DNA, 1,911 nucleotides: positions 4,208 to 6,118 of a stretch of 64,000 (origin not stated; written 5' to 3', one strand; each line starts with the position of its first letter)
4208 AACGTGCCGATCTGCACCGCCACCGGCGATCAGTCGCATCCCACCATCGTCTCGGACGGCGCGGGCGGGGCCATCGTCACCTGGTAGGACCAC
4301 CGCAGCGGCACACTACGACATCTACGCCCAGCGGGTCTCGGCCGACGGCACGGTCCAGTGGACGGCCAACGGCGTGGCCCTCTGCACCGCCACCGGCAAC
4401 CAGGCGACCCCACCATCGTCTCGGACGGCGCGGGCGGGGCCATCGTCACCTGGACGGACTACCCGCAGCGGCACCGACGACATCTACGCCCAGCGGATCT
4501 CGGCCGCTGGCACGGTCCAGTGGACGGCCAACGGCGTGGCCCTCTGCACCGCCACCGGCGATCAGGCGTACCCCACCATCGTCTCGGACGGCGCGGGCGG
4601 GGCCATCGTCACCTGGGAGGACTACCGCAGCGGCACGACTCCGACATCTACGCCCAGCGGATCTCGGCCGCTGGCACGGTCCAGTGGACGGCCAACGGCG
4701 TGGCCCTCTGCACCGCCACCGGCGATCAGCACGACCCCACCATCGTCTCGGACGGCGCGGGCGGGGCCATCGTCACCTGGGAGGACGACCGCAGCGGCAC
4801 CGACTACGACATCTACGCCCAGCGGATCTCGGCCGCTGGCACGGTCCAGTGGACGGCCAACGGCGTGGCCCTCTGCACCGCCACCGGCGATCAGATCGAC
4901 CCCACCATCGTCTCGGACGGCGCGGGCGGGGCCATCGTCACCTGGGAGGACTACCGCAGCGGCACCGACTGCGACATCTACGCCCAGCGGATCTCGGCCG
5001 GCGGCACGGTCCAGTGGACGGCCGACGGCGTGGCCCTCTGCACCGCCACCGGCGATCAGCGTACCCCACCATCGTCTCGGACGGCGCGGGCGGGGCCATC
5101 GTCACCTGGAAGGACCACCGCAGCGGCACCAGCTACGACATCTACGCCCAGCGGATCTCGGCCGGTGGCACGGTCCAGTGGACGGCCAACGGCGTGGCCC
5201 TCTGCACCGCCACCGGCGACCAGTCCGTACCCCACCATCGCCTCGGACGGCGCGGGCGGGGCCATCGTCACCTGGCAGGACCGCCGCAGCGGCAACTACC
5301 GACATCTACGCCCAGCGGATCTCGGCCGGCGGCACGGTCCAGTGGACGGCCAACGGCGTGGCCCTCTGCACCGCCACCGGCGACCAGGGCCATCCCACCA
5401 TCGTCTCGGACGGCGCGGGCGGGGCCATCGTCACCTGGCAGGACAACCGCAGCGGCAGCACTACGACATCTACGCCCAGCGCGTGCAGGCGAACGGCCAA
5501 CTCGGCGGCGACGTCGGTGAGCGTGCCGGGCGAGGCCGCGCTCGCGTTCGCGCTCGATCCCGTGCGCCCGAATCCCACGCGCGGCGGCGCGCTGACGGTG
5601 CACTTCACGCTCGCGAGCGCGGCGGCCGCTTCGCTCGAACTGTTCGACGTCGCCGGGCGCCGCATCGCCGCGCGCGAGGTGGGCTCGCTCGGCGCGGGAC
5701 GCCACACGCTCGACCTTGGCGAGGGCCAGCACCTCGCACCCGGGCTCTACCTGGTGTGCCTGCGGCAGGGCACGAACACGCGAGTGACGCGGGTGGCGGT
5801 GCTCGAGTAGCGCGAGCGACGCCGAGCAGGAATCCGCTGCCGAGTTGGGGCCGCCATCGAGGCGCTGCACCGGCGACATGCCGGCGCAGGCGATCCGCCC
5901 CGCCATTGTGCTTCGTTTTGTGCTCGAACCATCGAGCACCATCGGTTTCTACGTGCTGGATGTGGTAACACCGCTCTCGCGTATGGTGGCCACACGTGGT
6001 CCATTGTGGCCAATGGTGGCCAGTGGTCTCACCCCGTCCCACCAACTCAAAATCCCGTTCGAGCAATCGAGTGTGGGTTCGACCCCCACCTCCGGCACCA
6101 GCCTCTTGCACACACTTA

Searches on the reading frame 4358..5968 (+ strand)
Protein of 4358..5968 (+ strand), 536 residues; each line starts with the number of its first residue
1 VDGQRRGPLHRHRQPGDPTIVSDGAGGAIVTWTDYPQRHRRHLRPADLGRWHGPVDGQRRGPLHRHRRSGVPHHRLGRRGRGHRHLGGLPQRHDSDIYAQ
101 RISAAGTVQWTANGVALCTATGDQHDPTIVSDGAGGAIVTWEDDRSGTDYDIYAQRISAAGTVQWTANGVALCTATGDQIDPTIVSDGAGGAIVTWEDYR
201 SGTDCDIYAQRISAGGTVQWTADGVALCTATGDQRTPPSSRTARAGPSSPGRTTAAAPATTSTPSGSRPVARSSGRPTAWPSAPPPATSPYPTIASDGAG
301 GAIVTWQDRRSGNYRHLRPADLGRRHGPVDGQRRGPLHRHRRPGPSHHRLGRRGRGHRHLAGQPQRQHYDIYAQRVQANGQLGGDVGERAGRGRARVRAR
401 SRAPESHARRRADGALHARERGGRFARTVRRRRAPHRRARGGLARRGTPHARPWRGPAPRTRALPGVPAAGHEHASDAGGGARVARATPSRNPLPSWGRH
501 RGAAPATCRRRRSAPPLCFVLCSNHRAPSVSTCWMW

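Call 31: search_protein_families(library=pfam, proteins=[window:4358-5968:+], max_evalue=0.001)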
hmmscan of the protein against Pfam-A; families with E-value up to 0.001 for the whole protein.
window:4358-5968:+ (536 aa): 1 family
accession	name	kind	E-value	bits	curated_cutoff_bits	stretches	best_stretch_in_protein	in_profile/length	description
PF03640.20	Lipoprotein_15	-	1.1e-07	31.6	24.4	0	104-137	6-39/47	Secreted repeat of unknown function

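Call 57: search_protein_families(library=ncbifam, proteins=[window:4358-5968:+], max_evalue=0.01)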
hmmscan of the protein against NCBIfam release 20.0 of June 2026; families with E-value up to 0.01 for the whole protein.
window:4358-5968:+ (536 aa): 1 family
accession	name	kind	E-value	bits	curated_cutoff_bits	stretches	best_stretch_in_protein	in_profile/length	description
TIGR04275.1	beta_prop_Msarc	repeat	0.0016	18.1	85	0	172-208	4-34/40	beta-propeller repeat protein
